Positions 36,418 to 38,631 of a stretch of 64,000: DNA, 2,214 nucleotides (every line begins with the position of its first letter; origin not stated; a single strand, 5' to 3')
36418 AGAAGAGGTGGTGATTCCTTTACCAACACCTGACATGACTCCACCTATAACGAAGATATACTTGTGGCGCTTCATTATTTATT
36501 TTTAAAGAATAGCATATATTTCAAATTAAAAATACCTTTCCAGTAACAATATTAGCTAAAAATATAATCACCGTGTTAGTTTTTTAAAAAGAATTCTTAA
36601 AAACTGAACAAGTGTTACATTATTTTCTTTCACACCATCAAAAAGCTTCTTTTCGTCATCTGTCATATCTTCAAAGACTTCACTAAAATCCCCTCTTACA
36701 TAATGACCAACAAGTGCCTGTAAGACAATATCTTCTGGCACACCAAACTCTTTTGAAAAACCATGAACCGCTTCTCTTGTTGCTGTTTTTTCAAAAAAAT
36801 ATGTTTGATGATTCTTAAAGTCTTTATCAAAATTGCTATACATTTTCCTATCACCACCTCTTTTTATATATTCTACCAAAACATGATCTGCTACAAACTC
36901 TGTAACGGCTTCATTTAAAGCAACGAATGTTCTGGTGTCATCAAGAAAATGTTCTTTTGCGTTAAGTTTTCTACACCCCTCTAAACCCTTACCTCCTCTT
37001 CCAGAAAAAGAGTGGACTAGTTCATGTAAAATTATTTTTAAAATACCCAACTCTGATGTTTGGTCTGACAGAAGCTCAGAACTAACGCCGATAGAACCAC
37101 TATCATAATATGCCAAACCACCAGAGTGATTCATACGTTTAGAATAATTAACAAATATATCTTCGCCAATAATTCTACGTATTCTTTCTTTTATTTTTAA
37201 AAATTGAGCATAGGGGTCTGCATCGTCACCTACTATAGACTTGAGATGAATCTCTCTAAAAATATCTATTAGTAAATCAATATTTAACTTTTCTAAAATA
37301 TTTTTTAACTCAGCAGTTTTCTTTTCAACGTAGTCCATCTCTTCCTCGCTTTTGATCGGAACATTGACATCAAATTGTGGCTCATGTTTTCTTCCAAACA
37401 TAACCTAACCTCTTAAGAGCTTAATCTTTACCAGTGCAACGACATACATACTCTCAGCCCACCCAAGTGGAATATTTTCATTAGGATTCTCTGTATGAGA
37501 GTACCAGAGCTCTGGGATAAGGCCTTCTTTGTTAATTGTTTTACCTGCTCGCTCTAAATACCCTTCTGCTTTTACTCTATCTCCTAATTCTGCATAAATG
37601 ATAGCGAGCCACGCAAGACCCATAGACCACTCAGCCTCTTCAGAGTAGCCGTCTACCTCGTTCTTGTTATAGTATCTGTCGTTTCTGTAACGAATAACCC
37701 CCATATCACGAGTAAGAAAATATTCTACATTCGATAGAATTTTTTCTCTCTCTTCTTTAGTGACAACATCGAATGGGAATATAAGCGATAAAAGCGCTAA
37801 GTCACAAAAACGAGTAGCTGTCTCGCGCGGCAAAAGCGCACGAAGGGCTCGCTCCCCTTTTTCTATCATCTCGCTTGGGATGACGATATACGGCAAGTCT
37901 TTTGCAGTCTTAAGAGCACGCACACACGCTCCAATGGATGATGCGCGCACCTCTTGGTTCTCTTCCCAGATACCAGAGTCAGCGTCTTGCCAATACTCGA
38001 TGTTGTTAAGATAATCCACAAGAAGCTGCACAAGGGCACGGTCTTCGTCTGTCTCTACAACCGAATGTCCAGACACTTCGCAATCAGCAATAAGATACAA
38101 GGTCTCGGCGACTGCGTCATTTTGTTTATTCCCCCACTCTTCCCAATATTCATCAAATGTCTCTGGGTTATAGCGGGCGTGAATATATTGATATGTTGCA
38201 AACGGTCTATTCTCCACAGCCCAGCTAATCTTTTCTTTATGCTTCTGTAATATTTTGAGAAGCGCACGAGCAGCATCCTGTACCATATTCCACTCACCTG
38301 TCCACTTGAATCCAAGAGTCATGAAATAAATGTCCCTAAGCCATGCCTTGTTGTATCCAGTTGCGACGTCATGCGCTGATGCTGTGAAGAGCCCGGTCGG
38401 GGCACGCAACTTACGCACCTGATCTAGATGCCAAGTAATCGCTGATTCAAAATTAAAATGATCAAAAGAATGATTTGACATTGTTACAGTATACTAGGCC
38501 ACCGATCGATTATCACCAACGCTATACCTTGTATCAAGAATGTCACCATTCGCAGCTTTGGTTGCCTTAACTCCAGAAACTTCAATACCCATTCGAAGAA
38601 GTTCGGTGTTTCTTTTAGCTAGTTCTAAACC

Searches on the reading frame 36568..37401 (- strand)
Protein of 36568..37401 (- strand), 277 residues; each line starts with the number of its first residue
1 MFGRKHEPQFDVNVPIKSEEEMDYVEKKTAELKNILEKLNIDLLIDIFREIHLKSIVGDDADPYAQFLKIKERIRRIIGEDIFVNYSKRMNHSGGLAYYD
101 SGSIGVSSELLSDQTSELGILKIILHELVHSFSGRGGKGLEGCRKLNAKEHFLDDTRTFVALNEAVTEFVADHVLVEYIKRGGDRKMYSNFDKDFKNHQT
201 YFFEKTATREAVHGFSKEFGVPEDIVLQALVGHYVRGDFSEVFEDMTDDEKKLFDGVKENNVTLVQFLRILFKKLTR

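Call 52: search_protein_families(library=pfam, proteins=[window:36568-37401:-], max_evalue=0.01)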
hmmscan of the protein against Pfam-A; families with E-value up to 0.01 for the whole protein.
window:36568-37401:- (277 aa): 1 family
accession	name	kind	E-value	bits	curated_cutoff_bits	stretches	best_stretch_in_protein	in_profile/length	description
PF10263.15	SprT-like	-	0.0002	21.6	25.6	1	79-131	18-72/108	SprT-like family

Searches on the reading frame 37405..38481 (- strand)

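Call 52: search_protein_families(library=pfam, proteins=[window:37405-38481:-], max_evalue=0.01)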
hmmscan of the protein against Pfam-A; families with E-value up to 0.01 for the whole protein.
window:37405-38481:- (358 aa): 1 family
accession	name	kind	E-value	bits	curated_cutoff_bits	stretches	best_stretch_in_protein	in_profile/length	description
PF00723.27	Glyco_hydro_15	-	9.5e-18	64.7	22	1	27-196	20-195/427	Glycosyl hydrolases family 15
